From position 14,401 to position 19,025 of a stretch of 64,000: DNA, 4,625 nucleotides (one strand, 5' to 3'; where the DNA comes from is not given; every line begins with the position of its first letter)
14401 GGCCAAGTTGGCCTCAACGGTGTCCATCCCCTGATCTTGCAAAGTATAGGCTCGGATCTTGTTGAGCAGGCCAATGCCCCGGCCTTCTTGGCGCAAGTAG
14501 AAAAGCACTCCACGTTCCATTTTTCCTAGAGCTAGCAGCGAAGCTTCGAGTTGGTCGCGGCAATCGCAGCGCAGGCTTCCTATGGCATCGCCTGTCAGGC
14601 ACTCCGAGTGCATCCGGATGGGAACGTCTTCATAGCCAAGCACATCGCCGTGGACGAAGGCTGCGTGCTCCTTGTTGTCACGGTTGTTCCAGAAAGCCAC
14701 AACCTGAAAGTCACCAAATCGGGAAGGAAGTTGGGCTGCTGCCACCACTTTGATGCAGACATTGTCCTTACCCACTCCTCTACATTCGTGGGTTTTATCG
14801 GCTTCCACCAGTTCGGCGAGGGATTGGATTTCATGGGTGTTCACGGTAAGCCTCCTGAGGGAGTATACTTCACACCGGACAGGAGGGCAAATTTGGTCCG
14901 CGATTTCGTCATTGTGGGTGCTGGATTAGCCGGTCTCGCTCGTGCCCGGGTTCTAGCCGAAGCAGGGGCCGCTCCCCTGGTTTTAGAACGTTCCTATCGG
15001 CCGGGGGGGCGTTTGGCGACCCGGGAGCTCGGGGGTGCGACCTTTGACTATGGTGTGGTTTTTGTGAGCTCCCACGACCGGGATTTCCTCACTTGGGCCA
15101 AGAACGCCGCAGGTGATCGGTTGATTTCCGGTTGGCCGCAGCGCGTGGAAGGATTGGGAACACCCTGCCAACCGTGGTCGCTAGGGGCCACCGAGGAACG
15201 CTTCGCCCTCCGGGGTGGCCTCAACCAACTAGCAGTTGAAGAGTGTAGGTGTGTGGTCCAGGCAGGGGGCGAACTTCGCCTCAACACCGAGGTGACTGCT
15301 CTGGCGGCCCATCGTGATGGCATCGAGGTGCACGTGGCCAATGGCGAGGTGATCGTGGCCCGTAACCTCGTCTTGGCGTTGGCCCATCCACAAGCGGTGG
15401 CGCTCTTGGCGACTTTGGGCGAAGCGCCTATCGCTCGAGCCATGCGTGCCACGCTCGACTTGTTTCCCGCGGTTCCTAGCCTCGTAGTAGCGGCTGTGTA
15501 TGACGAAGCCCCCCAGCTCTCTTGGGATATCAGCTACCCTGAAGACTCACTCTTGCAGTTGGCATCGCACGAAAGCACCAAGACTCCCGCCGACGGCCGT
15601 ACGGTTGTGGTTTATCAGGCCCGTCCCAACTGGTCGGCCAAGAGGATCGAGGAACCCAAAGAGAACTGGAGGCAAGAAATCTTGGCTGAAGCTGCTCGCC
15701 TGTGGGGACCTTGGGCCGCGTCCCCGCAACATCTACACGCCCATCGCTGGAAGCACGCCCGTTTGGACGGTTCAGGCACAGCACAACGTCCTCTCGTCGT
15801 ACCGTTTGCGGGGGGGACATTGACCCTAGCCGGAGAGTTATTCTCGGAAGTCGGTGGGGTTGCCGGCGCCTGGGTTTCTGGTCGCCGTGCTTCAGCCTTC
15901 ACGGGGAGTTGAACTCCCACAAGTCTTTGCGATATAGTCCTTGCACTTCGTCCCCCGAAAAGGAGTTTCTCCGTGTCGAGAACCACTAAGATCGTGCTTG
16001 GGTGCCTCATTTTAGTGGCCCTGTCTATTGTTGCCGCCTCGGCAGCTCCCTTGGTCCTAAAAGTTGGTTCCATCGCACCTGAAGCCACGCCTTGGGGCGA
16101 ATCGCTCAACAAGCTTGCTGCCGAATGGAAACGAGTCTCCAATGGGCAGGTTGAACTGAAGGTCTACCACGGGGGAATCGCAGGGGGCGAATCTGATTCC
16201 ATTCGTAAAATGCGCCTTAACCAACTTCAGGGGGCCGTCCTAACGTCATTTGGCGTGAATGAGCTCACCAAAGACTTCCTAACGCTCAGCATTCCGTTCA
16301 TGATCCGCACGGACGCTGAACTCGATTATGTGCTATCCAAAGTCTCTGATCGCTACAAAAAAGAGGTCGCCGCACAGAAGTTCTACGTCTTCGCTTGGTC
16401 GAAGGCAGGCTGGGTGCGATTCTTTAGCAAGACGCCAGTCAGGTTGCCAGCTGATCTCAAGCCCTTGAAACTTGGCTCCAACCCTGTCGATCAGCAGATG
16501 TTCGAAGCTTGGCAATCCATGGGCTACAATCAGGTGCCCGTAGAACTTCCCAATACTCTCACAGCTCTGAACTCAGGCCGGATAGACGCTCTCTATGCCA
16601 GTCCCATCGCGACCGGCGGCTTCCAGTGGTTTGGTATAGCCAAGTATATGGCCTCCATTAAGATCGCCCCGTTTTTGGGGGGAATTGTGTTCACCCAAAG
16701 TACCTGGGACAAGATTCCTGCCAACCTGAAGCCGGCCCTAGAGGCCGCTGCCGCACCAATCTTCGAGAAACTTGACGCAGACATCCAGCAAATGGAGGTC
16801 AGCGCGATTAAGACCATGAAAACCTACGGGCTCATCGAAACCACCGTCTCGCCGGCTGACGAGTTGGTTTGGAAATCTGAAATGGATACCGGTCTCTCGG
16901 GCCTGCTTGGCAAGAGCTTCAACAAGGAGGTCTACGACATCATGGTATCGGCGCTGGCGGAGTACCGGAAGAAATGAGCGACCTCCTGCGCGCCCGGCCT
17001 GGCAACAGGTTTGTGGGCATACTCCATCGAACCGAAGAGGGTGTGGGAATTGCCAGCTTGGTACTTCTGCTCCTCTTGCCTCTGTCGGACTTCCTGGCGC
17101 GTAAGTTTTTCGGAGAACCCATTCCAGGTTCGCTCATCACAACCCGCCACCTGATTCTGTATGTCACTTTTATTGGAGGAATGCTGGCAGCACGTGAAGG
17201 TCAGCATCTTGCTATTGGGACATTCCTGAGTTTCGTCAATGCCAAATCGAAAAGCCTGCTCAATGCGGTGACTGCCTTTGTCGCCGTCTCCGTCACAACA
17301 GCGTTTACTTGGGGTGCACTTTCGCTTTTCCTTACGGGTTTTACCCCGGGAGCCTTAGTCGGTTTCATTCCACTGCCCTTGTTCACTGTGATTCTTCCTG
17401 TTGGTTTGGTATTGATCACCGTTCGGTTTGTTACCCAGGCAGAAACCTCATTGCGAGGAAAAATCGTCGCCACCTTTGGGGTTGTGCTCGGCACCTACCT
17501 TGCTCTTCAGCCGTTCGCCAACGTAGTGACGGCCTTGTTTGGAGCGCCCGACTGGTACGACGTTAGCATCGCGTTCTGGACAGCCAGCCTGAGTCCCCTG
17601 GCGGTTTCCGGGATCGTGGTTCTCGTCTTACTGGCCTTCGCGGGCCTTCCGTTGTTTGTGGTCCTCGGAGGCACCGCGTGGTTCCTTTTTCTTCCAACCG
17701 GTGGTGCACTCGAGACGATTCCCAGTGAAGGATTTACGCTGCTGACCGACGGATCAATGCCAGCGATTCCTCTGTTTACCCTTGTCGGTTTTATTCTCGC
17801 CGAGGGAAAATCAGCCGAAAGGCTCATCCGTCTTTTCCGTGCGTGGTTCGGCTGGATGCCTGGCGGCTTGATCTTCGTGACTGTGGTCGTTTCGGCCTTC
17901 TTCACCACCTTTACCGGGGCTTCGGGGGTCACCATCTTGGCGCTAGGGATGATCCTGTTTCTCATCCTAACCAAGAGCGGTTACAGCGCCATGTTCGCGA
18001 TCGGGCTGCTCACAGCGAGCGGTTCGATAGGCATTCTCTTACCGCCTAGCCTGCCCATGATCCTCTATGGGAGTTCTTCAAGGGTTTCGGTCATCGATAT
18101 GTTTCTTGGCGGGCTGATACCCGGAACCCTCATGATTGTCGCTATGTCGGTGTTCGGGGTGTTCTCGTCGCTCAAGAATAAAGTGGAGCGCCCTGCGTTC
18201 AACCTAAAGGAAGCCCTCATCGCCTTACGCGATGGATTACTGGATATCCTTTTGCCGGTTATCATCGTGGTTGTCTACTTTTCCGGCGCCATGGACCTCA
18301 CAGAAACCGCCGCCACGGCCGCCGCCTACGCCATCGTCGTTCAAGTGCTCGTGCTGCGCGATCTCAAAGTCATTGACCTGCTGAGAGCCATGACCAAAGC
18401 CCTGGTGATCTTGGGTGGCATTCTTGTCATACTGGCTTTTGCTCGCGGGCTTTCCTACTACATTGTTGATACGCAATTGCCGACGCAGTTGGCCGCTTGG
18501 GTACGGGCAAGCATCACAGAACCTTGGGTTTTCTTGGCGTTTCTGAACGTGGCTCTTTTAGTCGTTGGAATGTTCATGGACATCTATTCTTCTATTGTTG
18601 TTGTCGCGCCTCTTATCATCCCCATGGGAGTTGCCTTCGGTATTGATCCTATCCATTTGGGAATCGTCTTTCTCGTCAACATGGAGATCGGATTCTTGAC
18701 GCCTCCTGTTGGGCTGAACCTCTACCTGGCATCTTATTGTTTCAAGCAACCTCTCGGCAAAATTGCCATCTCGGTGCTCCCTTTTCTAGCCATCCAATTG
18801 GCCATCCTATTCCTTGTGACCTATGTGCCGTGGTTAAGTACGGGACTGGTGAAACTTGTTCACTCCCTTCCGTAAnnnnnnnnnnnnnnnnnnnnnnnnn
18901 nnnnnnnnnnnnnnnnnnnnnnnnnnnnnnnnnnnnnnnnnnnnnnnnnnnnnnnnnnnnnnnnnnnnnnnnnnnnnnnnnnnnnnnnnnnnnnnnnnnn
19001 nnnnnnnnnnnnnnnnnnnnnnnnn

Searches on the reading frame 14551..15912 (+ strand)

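Call 47: search_protein_families(library=pfam, proteins=[window:14551-15912:+], max_evalue=0.00001)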
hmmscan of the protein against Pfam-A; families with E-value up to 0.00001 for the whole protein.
window:14551-15912:+ (453 aa): 4 families
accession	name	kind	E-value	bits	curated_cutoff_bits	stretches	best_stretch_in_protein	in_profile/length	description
PF01593.30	Amino_oxidase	-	5.1e-24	85.8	19.8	2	216-448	195-439/443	Flavin containing amine oxidoreductase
PF13450.12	NAD_binding_8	-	3.1e-11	43.8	21.9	1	121-172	1-52/68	NAD(P)-binding Rossmann-like domain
PF01266.30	DAO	-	7.3e-08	32.7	27.9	0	118-152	1-35/353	FAD dependent oxidoreductase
PF01946.23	Thi4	-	7.8e-06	25.7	26.2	0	116-171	17-70/235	Thi4 family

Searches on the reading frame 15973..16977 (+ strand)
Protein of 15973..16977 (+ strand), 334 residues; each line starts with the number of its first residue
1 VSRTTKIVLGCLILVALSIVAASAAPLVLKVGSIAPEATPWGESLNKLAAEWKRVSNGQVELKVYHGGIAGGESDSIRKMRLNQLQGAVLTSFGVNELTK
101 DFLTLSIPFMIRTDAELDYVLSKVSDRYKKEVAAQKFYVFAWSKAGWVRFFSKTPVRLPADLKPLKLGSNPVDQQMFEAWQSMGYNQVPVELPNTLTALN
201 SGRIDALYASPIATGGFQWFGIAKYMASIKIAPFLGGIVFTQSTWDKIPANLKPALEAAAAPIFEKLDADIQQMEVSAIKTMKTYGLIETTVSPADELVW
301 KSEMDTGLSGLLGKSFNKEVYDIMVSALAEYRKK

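Call 47: search_protein_families(library=pfam, proteins=[window:15973-16977:+], max_evalue=0.00001)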
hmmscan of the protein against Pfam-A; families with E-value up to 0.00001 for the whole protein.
window:15973-16977:+ (334 aa): 1 family
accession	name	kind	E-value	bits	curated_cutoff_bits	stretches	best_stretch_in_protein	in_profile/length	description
PF03480.18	DctP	-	4.9e-36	125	23.4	1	32-305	2-276/286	Bacterial extracellular solute-binding protein, family 7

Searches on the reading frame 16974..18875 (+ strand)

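Call 47: search_protein_families(library=pfam, proteins=[window:16974-18875:+], max_evalue=0.00001)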
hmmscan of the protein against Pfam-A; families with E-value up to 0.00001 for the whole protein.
window:16974-18875:+ (633 aa): 2 families
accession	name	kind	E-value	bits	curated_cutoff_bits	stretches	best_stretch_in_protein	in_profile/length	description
PF06808.19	DctM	-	2e-77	261.2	23.8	1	214-621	1-413/413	Tripartite ATP-independent periplasmic transporter, DctM component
PF04290.18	DctQ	-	1.5e-14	54.5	28.3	1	34-156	3-126/132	Tripartite ATP-independent periplasmic transporters, DctQ component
